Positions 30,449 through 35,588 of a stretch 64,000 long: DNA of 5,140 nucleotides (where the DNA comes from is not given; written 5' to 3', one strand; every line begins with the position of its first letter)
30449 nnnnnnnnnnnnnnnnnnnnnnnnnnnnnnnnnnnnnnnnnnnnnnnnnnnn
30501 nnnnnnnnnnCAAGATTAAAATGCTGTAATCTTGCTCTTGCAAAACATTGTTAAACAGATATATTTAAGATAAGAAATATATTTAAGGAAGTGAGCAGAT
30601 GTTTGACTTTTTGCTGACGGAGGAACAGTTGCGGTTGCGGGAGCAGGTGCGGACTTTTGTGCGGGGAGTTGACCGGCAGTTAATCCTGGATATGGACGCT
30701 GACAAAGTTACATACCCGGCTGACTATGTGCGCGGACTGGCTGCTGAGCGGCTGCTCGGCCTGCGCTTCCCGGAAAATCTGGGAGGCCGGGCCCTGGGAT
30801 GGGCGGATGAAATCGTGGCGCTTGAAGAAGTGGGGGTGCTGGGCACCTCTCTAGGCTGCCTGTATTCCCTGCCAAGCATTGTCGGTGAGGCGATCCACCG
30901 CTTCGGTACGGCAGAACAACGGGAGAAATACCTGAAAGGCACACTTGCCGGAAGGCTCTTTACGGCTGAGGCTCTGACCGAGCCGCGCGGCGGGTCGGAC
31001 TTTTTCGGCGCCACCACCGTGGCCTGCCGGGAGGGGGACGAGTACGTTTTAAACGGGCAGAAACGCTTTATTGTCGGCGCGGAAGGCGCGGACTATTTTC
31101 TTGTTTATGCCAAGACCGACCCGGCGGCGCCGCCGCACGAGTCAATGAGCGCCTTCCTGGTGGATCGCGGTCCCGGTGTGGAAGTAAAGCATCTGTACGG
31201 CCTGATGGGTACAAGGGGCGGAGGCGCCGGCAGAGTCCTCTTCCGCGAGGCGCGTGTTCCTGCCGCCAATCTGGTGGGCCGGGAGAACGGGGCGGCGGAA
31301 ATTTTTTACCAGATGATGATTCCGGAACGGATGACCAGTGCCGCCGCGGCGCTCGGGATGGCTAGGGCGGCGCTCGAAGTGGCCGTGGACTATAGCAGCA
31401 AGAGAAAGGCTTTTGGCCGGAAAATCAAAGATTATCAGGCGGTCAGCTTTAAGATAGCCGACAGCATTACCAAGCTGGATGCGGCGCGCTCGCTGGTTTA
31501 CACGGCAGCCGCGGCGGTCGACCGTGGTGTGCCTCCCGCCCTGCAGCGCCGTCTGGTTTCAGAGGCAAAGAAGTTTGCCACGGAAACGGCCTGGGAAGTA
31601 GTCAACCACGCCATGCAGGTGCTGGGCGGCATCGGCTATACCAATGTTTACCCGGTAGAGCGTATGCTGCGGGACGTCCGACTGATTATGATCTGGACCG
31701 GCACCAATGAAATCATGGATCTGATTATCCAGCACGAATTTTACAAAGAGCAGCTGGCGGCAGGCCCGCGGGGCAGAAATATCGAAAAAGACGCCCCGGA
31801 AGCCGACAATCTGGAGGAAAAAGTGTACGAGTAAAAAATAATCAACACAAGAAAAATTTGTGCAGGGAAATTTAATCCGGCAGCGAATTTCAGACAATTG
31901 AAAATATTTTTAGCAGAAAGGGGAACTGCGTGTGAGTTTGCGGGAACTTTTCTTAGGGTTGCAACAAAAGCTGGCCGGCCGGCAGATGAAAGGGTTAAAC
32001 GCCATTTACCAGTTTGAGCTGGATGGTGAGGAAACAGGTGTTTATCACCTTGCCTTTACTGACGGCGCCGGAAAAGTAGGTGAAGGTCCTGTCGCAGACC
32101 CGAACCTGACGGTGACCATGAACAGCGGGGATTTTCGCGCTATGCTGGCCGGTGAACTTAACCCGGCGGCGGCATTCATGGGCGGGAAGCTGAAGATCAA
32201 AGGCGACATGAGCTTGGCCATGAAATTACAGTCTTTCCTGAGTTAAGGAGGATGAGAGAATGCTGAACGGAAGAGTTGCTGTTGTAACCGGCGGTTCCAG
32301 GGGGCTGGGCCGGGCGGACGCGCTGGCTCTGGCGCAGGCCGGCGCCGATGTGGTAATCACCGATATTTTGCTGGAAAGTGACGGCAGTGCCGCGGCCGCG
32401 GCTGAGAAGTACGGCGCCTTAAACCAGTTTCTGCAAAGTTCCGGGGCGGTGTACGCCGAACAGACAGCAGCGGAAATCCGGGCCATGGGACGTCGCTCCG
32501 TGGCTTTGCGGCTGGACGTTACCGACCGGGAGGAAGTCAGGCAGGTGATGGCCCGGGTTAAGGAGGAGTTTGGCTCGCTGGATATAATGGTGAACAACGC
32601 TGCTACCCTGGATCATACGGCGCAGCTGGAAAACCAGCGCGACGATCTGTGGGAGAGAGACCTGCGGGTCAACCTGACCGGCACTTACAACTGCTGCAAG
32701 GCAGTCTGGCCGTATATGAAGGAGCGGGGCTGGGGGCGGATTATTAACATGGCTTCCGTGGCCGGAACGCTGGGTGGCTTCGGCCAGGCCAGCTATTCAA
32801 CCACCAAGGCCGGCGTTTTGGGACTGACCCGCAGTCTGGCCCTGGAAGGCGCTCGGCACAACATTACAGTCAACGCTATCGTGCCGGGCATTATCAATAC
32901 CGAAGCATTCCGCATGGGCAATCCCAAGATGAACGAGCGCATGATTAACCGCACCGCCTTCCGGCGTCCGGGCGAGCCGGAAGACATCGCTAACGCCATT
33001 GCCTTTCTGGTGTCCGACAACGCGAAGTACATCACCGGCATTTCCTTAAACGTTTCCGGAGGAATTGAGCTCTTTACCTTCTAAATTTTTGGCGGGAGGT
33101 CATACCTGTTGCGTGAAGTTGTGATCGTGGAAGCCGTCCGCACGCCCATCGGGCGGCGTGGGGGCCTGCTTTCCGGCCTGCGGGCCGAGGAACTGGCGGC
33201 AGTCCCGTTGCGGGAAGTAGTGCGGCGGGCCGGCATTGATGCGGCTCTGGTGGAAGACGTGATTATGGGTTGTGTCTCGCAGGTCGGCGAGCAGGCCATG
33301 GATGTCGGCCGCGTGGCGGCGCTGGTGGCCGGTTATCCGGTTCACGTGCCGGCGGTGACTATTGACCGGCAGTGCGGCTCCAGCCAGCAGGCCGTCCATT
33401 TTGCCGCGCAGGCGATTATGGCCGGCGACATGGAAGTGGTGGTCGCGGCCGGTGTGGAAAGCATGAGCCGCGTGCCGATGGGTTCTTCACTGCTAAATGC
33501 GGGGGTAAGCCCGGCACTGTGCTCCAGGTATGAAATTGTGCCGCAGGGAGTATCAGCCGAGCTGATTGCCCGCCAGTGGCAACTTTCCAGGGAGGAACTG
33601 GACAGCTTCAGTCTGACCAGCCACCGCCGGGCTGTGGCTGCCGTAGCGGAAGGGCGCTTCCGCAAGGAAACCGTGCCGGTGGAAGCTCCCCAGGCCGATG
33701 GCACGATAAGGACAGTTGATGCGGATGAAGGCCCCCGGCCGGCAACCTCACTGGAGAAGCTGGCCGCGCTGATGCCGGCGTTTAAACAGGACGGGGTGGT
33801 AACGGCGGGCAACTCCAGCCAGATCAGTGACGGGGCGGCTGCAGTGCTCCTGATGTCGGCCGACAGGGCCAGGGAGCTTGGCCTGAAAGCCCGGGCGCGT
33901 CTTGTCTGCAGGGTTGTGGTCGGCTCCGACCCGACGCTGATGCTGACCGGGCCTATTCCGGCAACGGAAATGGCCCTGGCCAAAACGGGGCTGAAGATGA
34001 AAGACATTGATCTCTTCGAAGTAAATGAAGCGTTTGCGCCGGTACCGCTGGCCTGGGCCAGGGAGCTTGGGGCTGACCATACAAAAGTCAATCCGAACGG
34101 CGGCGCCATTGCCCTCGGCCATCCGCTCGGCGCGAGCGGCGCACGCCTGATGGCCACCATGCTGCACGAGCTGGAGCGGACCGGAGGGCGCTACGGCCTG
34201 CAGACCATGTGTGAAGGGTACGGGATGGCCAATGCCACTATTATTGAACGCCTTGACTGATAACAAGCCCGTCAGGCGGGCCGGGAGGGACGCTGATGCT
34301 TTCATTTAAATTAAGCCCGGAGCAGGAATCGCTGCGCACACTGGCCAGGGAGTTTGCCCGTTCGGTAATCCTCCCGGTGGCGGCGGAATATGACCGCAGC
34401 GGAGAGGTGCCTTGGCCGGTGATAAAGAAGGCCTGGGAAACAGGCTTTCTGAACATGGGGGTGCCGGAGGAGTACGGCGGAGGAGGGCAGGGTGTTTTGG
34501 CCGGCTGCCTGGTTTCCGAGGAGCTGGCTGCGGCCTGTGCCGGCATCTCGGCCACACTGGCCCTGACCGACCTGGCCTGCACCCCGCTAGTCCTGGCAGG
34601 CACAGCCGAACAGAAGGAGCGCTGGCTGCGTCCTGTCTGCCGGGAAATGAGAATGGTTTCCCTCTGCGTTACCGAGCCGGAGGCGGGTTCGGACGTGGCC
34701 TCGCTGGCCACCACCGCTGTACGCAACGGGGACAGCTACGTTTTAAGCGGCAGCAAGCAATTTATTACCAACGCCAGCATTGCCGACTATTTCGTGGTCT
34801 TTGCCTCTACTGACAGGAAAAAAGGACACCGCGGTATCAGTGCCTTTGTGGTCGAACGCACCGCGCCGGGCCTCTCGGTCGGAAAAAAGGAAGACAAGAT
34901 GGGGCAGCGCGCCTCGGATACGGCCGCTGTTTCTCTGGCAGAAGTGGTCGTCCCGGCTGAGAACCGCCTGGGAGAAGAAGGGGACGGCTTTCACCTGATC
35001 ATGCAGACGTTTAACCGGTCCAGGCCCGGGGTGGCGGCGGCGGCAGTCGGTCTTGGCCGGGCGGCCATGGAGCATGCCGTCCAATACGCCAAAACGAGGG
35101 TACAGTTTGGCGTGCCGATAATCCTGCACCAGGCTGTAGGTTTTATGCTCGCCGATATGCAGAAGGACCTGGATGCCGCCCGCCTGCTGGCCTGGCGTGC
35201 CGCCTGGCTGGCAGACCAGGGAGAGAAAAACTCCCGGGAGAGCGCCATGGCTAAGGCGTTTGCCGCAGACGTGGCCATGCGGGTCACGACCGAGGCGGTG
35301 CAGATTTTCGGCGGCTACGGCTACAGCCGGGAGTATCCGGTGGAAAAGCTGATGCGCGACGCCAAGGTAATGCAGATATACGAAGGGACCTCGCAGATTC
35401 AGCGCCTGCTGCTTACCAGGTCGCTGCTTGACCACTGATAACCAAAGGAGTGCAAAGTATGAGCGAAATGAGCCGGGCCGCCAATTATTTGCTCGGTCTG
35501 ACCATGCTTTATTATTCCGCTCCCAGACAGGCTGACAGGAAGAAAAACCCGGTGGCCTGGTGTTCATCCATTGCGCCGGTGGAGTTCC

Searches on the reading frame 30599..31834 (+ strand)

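Call 3: search_protein_families(library=pfam, proteins=[window:30599-31834:+])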
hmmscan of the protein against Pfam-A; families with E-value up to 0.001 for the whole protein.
window:30599-31834:+ (411 aa): 5 families
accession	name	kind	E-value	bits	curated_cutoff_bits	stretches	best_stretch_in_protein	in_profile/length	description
PF00441.29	Acyl-CoA_dh_1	-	3.8e-41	141.2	22.4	1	240-378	11-146/150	Acyl-CoA dehydrogenase, C-terminal domain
PF08028.16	Acyl-CoA_dh_2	-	4.1e-26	92.3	22.7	1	246-370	2-133/134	Acyl-CoA dehydrogenase, C-terminal domain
PF02771.21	Acyl-CoA_dh_N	-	5.9e-22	78.6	22.9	1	7-118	1-112/113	Acyl-CoA dehydrogenase, N-terminal domain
PF02770.24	Acyl-CoA_dh_M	-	2.1e-19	69.9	33.3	1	124-216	2-95/97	Acyl-CoA dehydrogenase, middle domain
PF22924.1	ACOX_C_alpha1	-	1.1e-07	32.2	27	1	237-375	1-162/169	Acyl-CoA oxidase, C-alpha1 domain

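Call 5: search_protein_families(library=ncbifam, proteins=[window:30599-31834:+], max_evalue=0.00001)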
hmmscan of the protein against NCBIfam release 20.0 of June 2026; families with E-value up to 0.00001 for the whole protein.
window:30599-31834:+ (411 aa): 22 families
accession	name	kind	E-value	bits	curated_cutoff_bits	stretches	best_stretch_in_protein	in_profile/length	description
NF042972.1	AcrlCoAredClosAcrC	equivalog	1e-81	274.6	640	1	3-380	2-375/378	acryloyl-CoA reductase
NF042439.1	SulpropCoADesulf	equivalog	6e-65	219.4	600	1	16-381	3-370/379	3-sulfinopropanoyl-CoA desulfinase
NF045552.1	GlutCoADH_Des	equivalog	2.5e-63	214.6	470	1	3-378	2-376/387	glutaryl-CoA dehydrogenase Acd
NF008997.0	PRK12341.1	equivalog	2.1e-59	201.5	537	1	3-382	2-377/382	acyl-CoA dehydrogenase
NF043006.1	CyhCrbnylCoADH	equivalog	1.2e-58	198.9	650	1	51-385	48-379/380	cyclohexane-1-carbonyl-CoA dehydrogenase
NF053553.1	prodigi_MBC_PigA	equivalog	8e-58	196.4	500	1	3-378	2-376/381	prodigiosin MBC biosynthesis dehydrogenase PigA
NF058590.1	AcCoDHFadEBacil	equivalog_domain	1.4e-57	195.5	600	1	6-385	21-414/586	acyl-CoA dehydrogenase FadE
NF045652.1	ProlPCPDhRedW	equivalog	1.1e-52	179.1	650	1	48-373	40-365/376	L-prolyl-[peptidyl-carrier protein] dehydrogenase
NF002885.1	PRK03354.1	equivalog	3.3e-48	164.6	540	1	3-381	2-373/378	crotonobetainyl-CoA dehydrogenase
TIGR03207.1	cyc_hxne_CoA_dh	equivalog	2.3e-45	154.9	575.35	1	43-379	37-369/372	cyclohexanecarboxyl-CoA dehydrogenase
NF052270.1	Staph_DH_FadE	equivalog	1.4e-32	113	600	1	99-380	117-392/400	acyl-CoA dehydrogenase FadE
NF049984.1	Rv1679_FadE16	equivalog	4.1e-28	98.7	600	1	27-371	14-355/371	Rv1679 family acyl-CoA dehydrogenase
TIGR03203.1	pimD_small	equivalog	8.8e-26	90.9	652.7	1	3-365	1-358/378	pimeloyl-CoA dehydrogenase small subunit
TIGR03204.1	pimC_large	equivalog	6.9e-23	81.2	623.85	1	6-295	4-293/395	pimeloyl-CoA dehydrogenase large subunit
NF008594.0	PRK11561.1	equivalog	3.3e-21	75.2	545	1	119-380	177-438/540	isovaleryl-CoA dehydrogenase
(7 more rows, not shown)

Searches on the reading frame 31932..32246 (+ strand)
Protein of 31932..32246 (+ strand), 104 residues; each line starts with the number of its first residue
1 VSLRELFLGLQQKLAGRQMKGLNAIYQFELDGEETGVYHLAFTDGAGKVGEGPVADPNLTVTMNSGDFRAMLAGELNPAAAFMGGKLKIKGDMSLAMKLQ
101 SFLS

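Call 3: search_protein_families(library=pfam, proteins=[window:31932-32246:+])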
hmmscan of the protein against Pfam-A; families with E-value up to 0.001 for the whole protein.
window:31932-32246:+ (104 aa): 2 families
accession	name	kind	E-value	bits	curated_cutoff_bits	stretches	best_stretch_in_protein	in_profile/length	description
PF02036.22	SCP2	-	2.9e-23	82.6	21.3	1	13-103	10-100/101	SCP-2 sterol transfer family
PF14864.11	Alkyl_sulf_C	-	3.9e-05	24.3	27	1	13-103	23-113/125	Alkyl sulfatase C-terminal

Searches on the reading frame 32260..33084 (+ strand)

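Call 3: search_protein_families(library=pfam, proteins=[window:32260-33084:+])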
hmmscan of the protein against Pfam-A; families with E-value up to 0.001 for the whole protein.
window:32260-33084:+ (274 aa): 4 families
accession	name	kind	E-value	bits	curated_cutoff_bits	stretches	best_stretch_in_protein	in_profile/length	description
PF13561.12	adh_short_C2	-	2.1e-60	204.7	27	1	67-269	33-235/236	Enoyl-(Acyl carrier protein) reductase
PF00106.31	adh_short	-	2.7e-55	187.3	26.6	2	61-218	32-188/195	short chain dehydrogenase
PF08659.16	KR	-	4.8e-14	53.1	22.6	1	8-191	4-161/180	KR domain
PF23441.1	SDR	-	0.0006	19.7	27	0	181-271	165-257/258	SDR-like rossmann domain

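Call 37: search_protein_families(library=ncbifam, proteins=[window:32260-33084:+], max_evalue=1e-50)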
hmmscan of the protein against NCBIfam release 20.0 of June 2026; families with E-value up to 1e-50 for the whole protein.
window:32260-33084:+ (274 aa): 25 families
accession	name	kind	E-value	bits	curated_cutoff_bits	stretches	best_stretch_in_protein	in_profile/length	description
NF004198.0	PRK05653.1-3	equivalog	4.8e-70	235.8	296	1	66-270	44-247/248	3-oxoacyl-ACP reductase FabG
NF009466.0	PRK12826.1-2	subfamily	4.4e-68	229.4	222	1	5-269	4-244/248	3-oxoacyl-ACP reductase FabG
TIGR01830.1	3oxo_ACP_reduc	equivalog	2.8e-66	223.6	297.75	1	56-269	26-238/239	3-oxoacyl-[acyl-carrier-protein] reductase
NF005559.1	PRK07231.1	subfamily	1.5e-62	211.4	215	1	66-269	41-247/249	glucose 1-dehydrogenase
NF009464.0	PRK12824.1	subfamily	1.4e-61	208.3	269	1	5-269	3-242/245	3-oxoacyl-ACP reductase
TIGR03971.1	SDR_subfam_1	subfamily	3.5e-61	206.9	300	1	2-269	1-268/271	mycofactocin-coupled SDR family oxidoreductase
NF004818.0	PRK06172.1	equivalog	3.2e-59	200.3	336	0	52-269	30-250/253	SDR family oxidoreductase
NF009093.0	PRK12429.1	subfamily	2.6e-58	197.3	258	1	1-268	2-255/259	3-hydroxybutyrate dehydrogenase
NF052558.1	MBtsdlDhBudC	equivalog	2.9e-58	197.4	270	1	45-269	17-241/250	meso-2,3-butanediol dehydrogenase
TIGR01829.1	AcAcCoA_reduct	subfamily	6.6e-58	196.2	302.1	1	5-269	1-240/242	acetoacetyl-CoA reductase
NF009468.0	PRK12826.1-4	equivalog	8.5e-58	196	318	0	65-269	43-247/256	SDR family oxidoreductase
NF004197.0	PRK05653.1-1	equivalog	9.1e-58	195.8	332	0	65-270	43-247/249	3-oxoacyl-ACP reductase FabG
NF005853.0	PRK07774.1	equivalog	1.9e-57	194.5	303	0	65-269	42-246/250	SDR family oxidoreductase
NF004791.0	PRK06138.1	equivalog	6.8e-57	192.7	312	0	65-269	41-249/252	SDR family oxidoreductase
NF009546.0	PRK12935.1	equivalog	1.7e-55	188.2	418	0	62-269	40-245/247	acetoacetyl-CoA reductase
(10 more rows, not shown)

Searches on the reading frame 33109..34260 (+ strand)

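Call 3: search_protein_families(library=pfam, proteins=[window:33109-34260:+])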
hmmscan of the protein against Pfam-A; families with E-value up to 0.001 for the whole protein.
window:33109-34260:+ (383 aa): 4 families
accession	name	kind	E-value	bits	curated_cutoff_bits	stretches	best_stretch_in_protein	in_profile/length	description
PF00108.29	Thiolase_N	-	2e-77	260.5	26.4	1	4-251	1-259/260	Thiolase, N-terminal domain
PF02803.24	Thiolase_C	-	5.4e-45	152.4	27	1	260-381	2-123/123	Thiolase, C-terminal domain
PF00109.32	ketoacyl-synt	-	3.8e-06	27.1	20.8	1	76-120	161-205/252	Beta-ketoacyl synthase, N-terminal domain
PF22691.2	Thiolase_C_1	-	2.3e-05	24.6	28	0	274-321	12-59/144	Thiolase C-terminal domain-like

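Call 37: search_protein_families(library=ncbifam, proteins=[window:33109-34260:+], max_evalue=1e-50)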
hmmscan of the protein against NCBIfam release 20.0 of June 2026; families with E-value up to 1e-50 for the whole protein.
window:33109-34260:+ (383 aa): 30 families (the best 25 are shown)
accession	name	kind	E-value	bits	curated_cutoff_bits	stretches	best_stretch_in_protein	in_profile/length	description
NF005865.0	PRK07801.1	equivalog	2e-148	494.7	591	1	1-382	1-382/382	acetyl-CoA C-acetyltransferase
NF005077.0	PRK06504.1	subfamily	2.4e-143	478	590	1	1-382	1-390/390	acetyl-CoA C-acetyltransferase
TIGR01930.1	AcCoA-C-Actrans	subfamily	2.2e-135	451.5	240.55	1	6-380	1-385/385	acetyl-CoA C-acyltransferase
NF005889.0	PRK07850.1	equivalog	9.6e-132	439.7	515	1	1-382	1-387/387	steroid 3-ketoacyl-CoA thiolase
NF006090.0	PRK08242.1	equivalog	2.4e-122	408.9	514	2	1-229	1-228/402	acetyl-CoA C-acetyltransferase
NF006510.0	PRK08947.1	equivalog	1.3e-118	396.3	519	1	1-382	1-387/387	acetyl-CoA C-acyltransferase FadA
TIGR02430.1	pcaF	equivalog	2e-117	392.6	597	1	133-382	149-400/400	3-oxoadipyl-CoA thiolase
NF006551.0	PRK09050.1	subfamily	5.6e-117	391.2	605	1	133-382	150-401/401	3-oxoadipyl-CoA thiolase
NF006552.0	PRK09051.1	subfamily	9.1e-113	377.5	565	1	1-382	3-395/395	beta-ketothiolase BktB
TIGR02445.1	fadA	equivalog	4.6e-112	374.8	591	1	3-381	1-384/385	acetyl-CoA C-acyltransferase FadA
NF006553.0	PRK09052.1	equivalog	4.8e-112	374.9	567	1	2-382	6-399/399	acetyl-CoA C-acyltransferase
NF004853.0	PRK06205.1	subfamily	4.6e-107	358.5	551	1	149-382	164-403/404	acetyl-CoA C-acetyltransferase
NF005033.0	PRK06445.1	equivalog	1.5e-106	356.9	511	1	2-381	3-394/395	acetyl-CoA C-acetyltransferase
NF005805.0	PRK07661.1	equivalog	4e-106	355.3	633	1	1-381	1-390/391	acetyl-CoA C-acetyltransferase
NF042999.1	bketothiol_BktB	equivalog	2.2e-104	349.8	725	1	2-382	3-394/394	beta-ketothiolase BktB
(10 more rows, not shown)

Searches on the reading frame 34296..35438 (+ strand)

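Call 3: search_protein_families(library=pfam, proteins=[window:34296-35438:+])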
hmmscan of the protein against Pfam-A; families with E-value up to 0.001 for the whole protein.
window:34296-35438:+ (380 aa): 5 families
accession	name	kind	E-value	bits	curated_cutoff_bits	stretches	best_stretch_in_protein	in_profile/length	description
PF00441.29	Acyl-CoA_dh_1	-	1.2e-53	181.7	22.4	1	229-378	1-150/150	Acyl-CoA dehydrogenase, C-terminal domain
PF02771.21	Acyl-CoA_dh_N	-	3.5e-33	114.8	22.9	1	7-116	1-111/113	Acyl-CoA dehydrogenase, N-terminal domain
PF02770.24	Acyl-CoA_dh_M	-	2.2e-27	95.5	33.3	1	123-216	2-96/97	Acyl-CoA dehydrogenase, middle domain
PF08028.16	Acyl-CoA_dh_2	-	6.4e-22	78.7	22.7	1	246-366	3-133/134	Acyl-CoA dehydrogenase, C-terminal domain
PF22924.1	ACOX_C_alpha1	-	2.6e-05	24.5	27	1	312-377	103-168/169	Acyl-CoA oxidase, C-alpha1 domain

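Call 5: search_protein_families(library=ncbifam, proteins=[window:34296-35438:+], max_evalue=0.00001)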
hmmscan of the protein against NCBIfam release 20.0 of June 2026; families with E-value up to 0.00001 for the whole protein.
window:34296-35438:+ (380 aa): 22 families
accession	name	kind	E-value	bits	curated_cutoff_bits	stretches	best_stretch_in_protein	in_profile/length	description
NF042972.1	AcrlCoAredClosAcrC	equivalog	8.8e-120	399.8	640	1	3-378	2-377/378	acryloyl-CoA reductase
NF043006.1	CyhCrbnylCoADH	equivalog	4.1e-112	374.9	650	1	15-379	10-377/380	cyclohexane-1-carbonyl-CoA dehydrogenase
NF045552.1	GlutCoADH_Des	equivalog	5.9e-93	312.1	470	1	3-373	2-375/387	glutaryl-CoA dehydrogenase Acd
NF042439.1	SulpropCoADesulf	equivalog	5.3e-86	288.7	600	1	15-379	2-372/379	3-sulfinopropanoyl-CoA desulfinase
NF058590.1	AcCoDHFadEBacil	equivalog_domain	2.8e-82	277.1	600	1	6-378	21-411/586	acyl-CoA dehydrogenase FadE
NF053553.1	prodigi_MBC_PigA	equivalog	1.7e-78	264.4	500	1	3-377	2-379/381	prodigiosin MBC biosynthesis dehydrogenase PigA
NF045652.1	ProlPCPDhRedW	equivalog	2.5e-77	260.3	650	1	9-377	3-373/376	L-prolyl-[peptidyl-carrier protein] dehydrogenase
TIGR03207.1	cyc_hxne_CoA_dh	equivalog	5.9e-70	235.8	575.35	1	6-376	1-370/372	cyclohexanecarboxyl-CoA dehydrogenase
NF008997.0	PRK12341.1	equivalog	3.4e-67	227.1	537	1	3-378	2-377/382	acyl-CoA dehydrogenase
NF002885.1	PRK03354.1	equivalog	3.7e-56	190.8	540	1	3-377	2-373/378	crotonobetainyl-CoA dehydrogenase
NF052270.1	Staph_DH_FadE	equivalog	4.3e-47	160.7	600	1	93-377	112-393/400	acyl-CoA dehydrogenase FadE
NF049984.1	Rv1679_FadE16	equivalog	1.7e-34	119.7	600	1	29-366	16-354/371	Rv1679 family acyl-CoA dehydrogenase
TIGR03203.1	pimD_small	equivalog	3.2e-32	112.1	652.7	1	42-354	42-353/378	pimeloyl-CoA dehydrogenase small subunit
TIGR04022.1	sulfur_SfnB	equivalog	5.5e-27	94.7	430.9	1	10-337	8-331/391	SfnB family sulfur acquisition oxidoreductase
NF007000.1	PRK09463.1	subfamily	1.9e-26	92.7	600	1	40-342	76-397/726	acyl-CoA dehydrogenase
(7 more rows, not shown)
